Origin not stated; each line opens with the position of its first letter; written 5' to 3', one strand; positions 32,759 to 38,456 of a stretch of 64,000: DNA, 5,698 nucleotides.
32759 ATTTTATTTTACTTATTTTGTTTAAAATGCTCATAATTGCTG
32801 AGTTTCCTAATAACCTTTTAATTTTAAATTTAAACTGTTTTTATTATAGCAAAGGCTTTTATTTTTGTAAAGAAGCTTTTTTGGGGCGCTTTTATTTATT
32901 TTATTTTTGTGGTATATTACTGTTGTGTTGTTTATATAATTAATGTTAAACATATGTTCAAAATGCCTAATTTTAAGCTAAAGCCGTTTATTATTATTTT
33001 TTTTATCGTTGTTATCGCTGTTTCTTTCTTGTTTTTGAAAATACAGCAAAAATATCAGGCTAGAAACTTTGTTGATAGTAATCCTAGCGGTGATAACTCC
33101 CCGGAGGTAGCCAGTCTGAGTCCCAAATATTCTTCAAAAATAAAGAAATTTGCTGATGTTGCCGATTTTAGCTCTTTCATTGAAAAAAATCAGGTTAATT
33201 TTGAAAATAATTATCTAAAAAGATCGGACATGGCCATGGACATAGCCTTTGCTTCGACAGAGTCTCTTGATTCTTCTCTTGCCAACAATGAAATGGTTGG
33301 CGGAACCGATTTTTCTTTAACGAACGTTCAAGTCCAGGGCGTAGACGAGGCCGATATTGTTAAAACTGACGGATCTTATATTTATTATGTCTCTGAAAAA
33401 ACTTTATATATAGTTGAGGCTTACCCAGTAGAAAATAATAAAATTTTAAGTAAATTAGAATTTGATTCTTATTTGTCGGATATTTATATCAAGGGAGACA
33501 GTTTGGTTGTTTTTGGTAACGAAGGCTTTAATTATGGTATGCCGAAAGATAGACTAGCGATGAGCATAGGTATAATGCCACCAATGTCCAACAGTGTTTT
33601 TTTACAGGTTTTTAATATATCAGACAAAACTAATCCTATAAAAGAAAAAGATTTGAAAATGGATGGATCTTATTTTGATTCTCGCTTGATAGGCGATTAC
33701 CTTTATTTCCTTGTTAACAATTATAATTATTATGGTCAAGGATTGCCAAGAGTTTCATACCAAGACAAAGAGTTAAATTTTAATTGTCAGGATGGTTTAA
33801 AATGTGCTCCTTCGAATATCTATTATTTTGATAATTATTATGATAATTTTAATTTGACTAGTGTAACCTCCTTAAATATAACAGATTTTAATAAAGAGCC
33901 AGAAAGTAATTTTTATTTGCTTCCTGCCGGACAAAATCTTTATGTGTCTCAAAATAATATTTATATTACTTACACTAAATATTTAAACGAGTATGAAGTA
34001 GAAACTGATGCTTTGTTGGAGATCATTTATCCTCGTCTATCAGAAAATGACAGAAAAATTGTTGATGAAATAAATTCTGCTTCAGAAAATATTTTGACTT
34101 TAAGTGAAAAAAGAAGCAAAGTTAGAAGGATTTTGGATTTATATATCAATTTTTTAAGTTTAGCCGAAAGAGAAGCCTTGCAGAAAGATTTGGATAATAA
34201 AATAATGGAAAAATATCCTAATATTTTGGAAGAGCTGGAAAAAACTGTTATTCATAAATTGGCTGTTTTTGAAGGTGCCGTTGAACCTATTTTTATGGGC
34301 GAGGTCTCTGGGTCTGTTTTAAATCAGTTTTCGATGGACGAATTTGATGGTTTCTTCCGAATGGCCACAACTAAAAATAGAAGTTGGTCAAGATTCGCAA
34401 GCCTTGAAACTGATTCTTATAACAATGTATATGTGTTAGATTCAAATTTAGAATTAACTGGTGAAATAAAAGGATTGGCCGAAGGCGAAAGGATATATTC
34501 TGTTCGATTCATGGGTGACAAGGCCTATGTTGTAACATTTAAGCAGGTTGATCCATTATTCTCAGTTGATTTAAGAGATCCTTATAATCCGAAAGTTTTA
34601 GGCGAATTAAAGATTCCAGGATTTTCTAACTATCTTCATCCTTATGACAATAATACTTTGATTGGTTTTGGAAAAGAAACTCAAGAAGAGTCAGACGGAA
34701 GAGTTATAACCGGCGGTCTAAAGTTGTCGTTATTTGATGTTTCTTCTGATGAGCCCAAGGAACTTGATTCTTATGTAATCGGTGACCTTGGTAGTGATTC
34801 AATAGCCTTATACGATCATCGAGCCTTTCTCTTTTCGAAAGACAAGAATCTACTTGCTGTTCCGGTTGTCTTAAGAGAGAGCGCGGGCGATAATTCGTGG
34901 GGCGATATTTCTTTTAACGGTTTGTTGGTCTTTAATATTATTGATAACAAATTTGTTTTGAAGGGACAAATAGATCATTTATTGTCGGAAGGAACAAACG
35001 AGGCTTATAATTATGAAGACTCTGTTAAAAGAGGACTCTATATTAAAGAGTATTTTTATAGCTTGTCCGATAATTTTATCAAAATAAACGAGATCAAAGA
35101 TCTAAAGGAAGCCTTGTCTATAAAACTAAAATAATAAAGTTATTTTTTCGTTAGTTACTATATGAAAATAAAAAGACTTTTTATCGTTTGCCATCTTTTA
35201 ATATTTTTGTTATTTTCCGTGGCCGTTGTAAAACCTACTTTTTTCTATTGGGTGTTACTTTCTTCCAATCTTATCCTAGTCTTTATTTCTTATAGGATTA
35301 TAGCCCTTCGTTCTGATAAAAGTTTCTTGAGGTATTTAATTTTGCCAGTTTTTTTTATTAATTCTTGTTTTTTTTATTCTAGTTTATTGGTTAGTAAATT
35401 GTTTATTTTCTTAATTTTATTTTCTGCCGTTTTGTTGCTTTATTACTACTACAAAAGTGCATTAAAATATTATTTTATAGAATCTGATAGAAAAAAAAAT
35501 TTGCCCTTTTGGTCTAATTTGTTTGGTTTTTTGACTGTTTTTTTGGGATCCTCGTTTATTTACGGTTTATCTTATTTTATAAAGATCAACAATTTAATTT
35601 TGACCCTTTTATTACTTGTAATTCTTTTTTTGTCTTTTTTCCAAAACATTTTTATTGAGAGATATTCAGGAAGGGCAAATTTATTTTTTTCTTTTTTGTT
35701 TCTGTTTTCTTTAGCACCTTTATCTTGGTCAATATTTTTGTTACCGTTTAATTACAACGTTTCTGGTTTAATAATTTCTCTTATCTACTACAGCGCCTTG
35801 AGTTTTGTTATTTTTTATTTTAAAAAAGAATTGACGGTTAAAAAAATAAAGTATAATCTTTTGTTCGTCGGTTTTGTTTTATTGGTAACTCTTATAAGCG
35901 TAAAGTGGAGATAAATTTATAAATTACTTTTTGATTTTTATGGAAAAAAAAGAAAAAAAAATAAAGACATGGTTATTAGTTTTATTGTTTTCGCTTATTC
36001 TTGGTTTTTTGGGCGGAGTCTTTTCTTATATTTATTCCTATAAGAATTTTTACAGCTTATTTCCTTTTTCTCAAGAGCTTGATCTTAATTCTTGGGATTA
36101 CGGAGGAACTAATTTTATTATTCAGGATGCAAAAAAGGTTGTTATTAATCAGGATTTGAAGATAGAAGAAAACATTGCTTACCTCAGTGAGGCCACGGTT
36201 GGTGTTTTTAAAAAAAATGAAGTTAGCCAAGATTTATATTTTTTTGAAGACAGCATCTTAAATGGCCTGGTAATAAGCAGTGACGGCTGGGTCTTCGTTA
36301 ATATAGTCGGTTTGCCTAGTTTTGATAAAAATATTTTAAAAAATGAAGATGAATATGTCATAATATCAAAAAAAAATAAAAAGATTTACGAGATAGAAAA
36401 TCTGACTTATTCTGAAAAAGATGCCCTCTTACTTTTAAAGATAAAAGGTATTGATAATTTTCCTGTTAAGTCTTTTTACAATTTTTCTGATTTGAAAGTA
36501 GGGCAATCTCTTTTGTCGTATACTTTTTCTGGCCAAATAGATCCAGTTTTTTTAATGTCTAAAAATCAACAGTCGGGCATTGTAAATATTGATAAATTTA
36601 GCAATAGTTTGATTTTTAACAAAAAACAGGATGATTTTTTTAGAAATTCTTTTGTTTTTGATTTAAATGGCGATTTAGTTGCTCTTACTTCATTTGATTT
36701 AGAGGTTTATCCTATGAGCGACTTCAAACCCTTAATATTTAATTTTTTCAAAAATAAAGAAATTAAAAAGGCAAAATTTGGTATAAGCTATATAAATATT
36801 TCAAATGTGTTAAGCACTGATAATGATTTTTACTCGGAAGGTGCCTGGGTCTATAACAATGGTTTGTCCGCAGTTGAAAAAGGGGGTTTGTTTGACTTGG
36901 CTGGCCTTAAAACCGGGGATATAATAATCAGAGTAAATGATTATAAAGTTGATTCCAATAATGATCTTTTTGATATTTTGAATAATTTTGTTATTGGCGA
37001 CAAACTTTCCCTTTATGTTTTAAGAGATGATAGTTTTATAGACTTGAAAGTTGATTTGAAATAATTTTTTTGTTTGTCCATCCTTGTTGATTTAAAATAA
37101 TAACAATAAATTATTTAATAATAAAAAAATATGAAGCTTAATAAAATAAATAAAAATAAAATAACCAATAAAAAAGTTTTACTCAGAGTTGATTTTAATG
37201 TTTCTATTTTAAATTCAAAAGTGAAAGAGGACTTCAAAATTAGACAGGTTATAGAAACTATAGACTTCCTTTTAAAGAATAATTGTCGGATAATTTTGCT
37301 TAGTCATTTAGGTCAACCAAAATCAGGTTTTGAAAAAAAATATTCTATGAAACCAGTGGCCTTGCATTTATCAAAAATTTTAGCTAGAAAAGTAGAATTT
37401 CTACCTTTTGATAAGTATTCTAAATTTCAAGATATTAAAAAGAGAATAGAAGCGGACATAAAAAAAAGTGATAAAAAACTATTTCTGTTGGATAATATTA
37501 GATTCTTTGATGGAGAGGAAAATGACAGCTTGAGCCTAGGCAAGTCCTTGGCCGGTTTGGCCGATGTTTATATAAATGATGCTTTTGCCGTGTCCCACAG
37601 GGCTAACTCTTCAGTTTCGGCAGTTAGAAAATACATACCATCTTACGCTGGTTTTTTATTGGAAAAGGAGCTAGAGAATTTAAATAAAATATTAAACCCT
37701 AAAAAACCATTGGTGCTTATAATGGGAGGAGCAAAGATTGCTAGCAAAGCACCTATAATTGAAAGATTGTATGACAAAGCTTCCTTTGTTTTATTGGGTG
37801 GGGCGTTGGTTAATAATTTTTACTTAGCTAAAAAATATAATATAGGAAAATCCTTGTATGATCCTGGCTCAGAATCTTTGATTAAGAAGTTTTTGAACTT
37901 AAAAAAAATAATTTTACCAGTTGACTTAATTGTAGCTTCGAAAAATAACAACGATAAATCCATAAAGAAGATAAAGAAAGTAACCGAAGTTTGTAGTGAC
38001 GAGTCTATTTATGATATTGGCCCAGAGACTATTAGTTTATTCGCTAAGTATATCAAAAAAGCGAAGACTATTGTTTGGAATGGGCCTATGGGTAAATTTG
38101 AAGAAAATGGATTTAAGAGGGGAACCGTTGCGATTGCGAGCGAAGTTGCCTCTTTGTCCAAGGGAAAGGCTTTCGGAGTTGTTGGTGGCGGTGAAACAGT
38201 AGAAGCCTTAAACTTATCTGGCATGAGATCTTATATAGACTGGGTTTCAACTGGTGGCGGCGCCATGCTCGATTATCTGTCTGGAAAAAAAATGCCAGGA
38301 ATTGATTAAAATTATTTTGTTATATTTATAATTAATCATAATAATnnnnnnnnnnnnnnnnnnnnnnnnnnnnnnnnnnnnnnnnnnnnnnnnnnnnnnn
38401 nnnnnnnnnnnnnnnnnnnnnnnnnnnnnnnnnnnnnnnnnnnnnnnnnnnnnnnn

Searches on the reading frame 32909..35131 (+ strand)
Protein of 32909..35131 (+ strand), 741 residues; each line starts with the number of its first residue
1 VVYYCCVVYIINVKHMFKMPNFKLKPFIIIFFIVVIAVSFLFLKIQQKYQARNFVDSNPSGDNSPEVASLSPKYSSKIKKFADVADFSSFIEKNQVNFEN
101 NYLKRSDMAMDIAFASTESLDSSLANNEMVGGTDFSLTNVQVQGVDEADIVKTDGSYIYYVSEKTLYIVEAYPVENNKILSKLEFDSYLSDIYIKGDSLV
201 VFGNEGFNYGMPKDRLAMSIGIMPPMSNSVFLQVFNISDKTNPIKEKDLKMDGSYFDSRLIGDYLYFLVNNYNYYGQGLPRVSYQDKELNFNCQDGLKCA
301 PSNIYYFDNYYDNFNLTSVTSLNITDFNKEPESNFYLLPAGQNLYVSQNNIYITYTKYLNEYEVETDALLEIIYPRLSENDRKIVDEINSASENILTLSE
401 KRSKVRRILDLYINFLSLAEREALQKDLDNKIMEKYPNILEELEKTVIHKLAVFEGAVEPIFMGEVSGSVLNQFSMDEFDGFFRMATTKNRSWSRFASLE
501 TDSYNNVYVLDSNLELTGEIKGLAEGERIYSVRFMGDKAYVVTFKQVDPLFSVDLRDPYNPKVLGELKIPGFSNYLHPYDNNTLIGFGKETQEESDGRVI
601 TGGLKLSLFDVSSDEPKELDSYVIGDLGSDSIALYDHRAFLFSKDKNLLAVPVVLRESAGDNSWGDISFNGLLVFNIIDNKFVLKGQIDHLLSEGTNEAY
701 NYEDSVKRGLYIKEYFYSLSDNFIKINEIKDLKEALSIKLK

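Call 21: search_protein_families(library=pfam, proteins=[window:32909-35131:+], max_evalue=0.001)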
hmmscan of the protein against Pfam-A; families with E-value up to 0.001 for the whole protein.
window:32909-35131:+ (741 aa): 1 family
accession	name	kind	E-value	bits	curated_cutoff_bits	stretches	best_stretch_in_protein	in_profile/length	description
PF09826.15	Beta_propel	-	2.9e-148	495.2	22.4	1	135-732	1-495/495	Beta propeller domain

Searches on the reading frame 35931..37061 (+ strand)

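Call 21: search_protein_families(library=pfam, proteins=[window:35931-37061:+], max_evalue=0.001)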
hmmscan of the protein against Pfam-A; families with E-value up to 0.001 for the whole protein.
window:35931-37061:+ (377 aa): 2 families
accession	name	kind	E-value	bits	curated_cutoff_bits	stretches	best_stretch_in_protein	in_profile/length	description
PF13180.12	PDZ_2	-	1.4e-08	35.3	27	1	292-376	12-80/80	PDZ domain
PF17820.7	PDZ_6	-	1.6e-05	25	27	1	313-350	3-40/54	PDZ domain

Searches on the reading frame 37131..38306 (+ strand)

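Call 21: search_protein_families(library=pfam, proteins=[window:37131-38306:+], max_evalue=0.001)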
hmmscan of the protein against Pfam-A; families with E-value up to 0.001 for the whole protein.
window:37131-38306:+ (392 aa): 1 family
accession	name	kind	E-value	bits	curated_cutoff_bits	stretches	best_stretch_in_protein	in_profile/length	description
PF00162.24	PGK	-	3.5e-118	395.3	27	1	7-386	2-379/379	Phosphoglycerate kinase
